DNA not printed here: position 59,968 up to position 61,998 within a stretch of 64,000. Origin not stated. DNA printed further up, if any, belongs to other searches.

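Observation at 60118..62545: Orphan FtsK/HerA/VirB4-superfamily ATPase with novel N-terminal domain and a Cys-cluster partner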

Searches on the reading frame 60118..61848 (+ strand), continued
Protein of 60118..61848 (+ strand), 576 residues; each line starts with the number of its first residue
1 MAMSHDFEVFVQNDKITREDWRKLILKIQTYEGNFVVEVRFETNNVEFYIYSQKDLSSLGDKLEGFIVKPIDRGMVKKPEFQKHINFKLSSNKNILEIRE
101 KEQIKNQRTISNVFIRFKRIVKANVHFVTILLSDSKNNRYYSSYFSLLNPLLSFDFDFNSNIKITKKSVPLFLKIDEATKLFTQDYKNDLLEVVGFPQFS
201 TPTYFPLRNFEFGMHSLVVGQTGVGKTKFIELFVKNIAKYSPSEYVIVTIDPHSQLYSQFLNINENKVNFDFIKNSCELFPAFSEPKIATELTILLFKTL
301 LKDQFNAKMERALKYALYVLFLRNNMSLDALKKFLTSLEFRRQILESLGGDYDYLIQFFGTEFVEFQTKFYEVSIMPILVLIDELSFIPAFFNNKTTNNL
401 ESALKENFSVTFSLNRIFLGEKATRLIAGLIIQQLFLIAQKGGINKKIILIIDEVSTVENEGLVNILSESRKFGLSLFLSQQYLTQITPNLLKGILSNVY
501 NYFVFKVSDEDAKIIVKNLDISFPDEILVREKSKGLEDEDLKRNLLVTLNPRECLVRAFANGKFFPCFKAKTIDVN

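Call 76: get_annotated_region(hit=H1, flank=6000)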
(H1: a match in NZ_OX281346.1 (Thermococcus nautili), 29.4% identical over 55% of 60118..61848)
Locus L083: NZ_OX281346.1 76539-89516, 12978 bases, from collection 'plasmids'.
description: Thermococcus nautili strain 33-3 plasmid THER333_p, complete sequence
organism: Thermococcus nautili (NCBI taxid 195522)
taxonomy: Archaea; Euryarchaeota; Thermococci; Thermococcales; Thermococcaceae; Thermococcus; Thermococcus nautili
host: -; source: -; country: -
typing (MOB-suite, as given by PLSDB): non-mobilizable
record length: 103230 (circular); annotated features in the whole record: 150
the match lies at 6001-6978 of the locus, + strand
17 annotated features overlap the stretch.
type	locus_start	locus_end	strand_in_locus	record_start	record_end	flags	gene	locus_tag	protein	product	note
CDS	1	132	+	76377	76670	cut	-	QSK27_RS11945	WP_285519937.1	hypothetical protein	-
CDS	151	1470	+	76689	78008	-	-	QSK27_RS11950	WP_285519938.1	sodium-dependent transporter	-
CDS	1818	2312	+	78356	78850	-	-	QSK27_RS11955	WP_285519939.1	hypothetical protein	-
CDS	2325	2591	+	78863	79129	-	-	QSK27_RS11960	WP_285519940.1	hypothetical protein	-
CDS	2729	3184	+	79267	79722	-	-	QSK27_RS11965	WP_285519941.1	hypothetical protein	-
CDS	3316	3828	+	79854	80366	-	-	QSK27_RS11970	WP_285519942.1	hypothetical protein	-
CDS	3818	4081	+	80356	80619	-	-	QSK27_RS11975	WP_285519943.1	hypothetical protein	-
CDS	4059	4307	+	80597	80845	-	-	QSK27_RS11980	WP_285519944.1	hypothetical protein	-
CDS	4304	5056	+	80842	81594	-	-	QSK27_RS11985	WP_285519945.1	hypothetical protein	-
CDS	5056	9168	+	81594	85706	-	-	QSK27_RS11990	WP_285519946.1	ATP-binding protein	-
CDS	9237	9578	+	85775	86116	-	-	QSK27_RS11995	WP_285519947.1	hypothetical protein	-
CDS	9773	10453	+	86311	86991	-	-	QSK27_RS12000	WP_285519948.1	hypothetical protein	-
CDS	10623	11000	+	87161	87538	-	-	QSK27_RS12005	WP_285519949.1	hypothetical protein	-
CDS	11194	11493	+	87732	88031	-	-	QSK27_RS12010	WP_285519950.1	hypothetical protein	-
CDS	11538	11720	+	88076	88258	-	-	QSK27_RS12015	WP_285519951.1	hypothetical protein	-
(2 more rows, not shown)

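Call 77: get_annotated_region(hit=H2, flank=5000)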
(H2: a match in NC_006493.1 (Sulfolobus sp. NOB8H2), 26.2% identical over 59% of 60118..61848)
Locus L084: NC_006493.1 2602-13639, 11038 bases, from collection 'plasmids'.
description: Sulfolobus sp. NOB8H2 plasmid pNOB8, complete sequence
organism: Sulfolobus sp. NOB8H2 (NCBI taxid 84600)
taxonomy: Archaea; Thermoproteota; Thermoprotei; Sulfolobales; Sulfolobaceae; Sulfolobus; Sulfolobus sp. NOB8H2
host: -; source: -; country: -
typing (MOB-suite, as given by PLSDB): conjugative; relaxase MOB_Unknown; mating-pair formation MPF_T
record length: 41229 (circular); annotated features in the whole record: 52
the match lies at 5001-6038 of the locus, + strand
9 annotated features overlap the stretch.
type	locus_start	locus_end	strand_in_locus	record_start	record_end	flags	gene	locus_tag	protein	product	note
CDS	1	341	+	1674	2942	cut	-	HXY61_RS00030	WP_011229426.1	ParB N-terminal domain-containing protein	-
CDS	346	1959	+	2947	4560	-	-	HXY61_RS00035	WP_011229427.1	helicase C-terminal domain-containing protein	GO:0006139 - nucleobase-containing compound metabolic process [Evidence IEA]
CDS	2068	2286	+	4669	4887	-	-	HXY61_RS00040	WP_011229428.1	hypothetical protein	-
CDS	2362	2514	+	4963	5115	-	-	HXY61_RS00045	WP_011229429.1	hypothetical protein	-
CDS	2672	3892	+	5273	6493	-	-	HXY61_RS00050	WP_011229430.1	RNA-guided endonuclease TnpB family protein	-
CDS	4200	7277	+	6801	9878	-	-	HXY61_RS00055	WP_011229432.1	DUF87 domain-containing protein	-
CDS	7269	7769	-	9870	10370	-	-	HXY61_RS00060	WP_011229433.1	hypothetical protein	-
CDS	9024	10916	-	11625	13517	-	-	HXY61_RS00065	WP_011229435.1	hypothetical protein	-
CDS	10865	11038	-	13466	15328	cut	-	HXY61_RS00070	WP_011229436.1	hypothetical protein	-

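Call 85: search_protein_families(library=ncbifam, proteins=[L004:14656-15381:+, L005:9947-11728:+], max_evalue=0.1)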
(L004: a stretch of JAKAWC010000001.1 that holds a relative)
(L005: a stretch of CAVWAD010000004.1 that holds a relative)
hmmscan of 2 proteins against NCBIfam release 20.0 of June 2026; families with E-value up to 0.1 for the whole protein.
L004:14656-15381:+ (241 aa): 1 family
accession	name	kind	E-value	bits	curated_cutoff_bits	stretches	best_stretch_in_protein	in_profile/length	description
NF047539.1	XAC2610_fam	domain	0.02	15.3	35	1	36-103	13-80/89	XAC2610-related protein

L005:9947-11728:+ (593 aa): 10 families
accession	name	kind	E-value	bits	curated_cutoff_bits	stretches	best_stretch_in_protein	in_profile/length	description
NF042943.1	HerA_antiphage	equivalog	3.5e-08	32.5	800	2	471-531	455-512/566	anti-phage-associated helicase HerA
TIGR03743.1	SXT_TraD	subfamily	9.1e-07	27.7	366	2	220-271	165-212/636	conjugative transfer system coupling protein TraD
NF033849.1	ser_rich_anae_1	subfamily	1.4e-06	26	650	2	477-531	1049-1100/1163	serine-rich protein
TIGR00929.1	VirB4_CagE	subfamily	3.2e-06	25.7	643.1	2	413-534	589-713/792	VirB4 family type IV secretion/conjugal transfer ATPase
TIGR02759.1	TraD_Ftype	equivalog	0.0013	17.6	521.35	0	452-505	398-452/566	type IV conjugative transfer system coupling protein TraD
NF045973.1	conju_CD1115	equivalog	0.0013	17.6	250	1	226-279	20-68/442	VirD4-like conjugal transfer protein, CD1115 family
TIGR03925.1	T7SS_EccC_b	equivalog_domain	0.0021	16.4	346.55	1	227-280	358-411/564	type VII secretion protein EccCb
NF010447.0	PRK13873.1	equivalog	0.064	11.2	1020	0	232-258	443-469/815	conjugal transfer protein TrbE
TIGR03924.1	T7SS_EccC_a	equivalog_domain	0.067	11.9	509.15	1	231-283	451-504/673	type VII secretion protein EccCa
TIGR00157.1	TIGR00157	equivalog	0.081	12.4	100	0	229-255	121-147/247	ribosome small subunit-dependent GTPase A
